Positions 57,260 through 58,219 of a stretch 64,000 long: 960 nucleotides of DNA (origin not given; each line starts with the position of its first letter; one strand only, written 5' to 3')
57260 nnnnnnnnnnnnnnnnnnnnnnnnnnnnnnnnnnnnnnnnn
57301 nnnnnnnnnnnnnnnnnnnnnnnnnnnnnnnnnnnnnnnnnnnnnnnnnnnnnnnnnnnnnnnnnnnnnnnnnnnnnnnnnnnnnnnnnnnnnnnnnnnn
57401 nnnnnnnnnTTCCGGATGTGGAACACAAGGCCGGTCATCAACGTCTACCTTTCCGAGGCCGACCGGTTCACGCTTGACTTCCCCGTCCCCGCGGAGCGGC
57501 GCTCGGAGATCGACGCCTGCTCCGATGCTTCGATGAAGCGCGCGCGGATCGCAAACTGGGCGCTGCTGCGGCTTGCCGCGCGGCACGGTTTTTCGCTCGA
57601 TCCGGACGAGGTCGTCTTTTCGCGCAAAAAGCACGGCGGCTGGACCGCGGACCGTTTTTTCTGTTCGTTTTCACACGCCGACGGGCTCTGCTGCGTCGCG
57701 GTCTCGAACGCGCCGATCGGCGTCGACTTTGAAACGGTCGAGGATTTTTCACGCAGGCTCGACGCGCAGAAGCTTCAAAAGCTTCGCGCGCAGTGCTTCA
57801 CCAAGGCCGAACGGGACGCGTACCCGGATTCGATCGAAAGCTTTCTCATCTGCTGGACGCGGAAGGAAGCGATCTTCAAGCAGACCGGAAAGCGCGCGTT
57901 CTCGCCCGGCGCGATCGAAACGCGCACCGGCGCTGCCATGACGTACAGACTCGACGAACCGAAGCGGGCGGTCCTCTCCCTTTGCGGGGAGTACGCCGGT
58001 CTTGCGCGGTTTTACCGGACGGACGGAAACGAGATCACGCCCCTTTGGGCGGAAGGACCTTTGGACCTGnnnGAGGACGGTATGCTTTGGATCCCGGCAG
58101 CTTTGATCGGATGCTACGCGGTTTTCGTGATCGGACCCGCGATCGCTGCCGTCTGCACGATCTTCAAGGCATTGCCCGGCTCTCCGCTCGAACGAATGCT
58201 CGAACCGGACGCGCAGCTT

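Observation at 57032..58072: LRAT/PLAAT-type acyltransferase domain fused to an Sfp-type phosphopantetheinyl transferase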

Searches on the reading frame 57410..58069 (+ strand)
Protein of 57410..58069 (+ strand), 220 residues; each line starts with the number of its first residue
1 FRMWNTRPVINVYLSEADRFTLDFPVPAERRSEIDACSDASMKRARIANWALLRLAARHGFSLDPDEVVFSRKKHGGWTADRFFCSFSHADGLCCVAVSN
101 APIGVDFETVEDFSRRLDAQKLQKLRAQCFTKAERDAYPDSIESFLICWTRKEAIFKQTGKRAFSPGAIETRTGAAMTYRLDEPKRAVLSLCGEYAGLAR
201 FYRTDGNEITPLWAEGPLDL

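Call 57: search_solved_structures(query=window:57410-58069:+, max_evalue=1, show_alignments=2)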
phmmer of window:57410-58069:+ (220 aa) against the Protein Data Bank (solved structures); distinct sequences matched with E-value up to 1: 7.
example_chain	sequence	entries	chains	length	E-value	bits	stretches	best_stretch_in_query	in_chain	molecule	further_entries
1qr0_A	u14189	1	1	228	0.001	21.7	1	47-164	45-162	4'-PHOSPHOPANTETHEINYL TRANSFERASE SFP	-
4mrt_A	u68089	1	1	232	0.0011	21.7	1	48-164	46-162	4'-phosphopantetheinyl transferase sfp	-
2was_B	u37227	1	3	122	0.38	13.4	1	103-169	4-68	3-OXOACYL-[ACYL-CARRIER-PROTEIN] SYNTHASE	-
2was_A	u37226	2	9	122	0.42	13.2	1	103-168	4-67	3-OXOACYL-[ACYL-CARRIER-PROTEIN] SYNTHASE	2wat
6u5t_A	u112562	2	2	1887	0.97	12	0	96-168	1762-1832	Fatty acid synthase subunit alpha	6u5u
2uv8_A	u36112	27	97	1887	0.97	12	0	96-168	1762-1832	FATTY ACID SYNTHASE SUBUNIT ALPHA (FAS2) | FATTY ACID SYNTHASE SUBUNIT ALPHA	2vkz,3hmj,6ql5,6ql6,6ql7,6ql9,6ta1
9d4a_B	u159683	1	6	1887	0.98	12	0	96-168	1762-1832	Fatty acid synthase subunit alpha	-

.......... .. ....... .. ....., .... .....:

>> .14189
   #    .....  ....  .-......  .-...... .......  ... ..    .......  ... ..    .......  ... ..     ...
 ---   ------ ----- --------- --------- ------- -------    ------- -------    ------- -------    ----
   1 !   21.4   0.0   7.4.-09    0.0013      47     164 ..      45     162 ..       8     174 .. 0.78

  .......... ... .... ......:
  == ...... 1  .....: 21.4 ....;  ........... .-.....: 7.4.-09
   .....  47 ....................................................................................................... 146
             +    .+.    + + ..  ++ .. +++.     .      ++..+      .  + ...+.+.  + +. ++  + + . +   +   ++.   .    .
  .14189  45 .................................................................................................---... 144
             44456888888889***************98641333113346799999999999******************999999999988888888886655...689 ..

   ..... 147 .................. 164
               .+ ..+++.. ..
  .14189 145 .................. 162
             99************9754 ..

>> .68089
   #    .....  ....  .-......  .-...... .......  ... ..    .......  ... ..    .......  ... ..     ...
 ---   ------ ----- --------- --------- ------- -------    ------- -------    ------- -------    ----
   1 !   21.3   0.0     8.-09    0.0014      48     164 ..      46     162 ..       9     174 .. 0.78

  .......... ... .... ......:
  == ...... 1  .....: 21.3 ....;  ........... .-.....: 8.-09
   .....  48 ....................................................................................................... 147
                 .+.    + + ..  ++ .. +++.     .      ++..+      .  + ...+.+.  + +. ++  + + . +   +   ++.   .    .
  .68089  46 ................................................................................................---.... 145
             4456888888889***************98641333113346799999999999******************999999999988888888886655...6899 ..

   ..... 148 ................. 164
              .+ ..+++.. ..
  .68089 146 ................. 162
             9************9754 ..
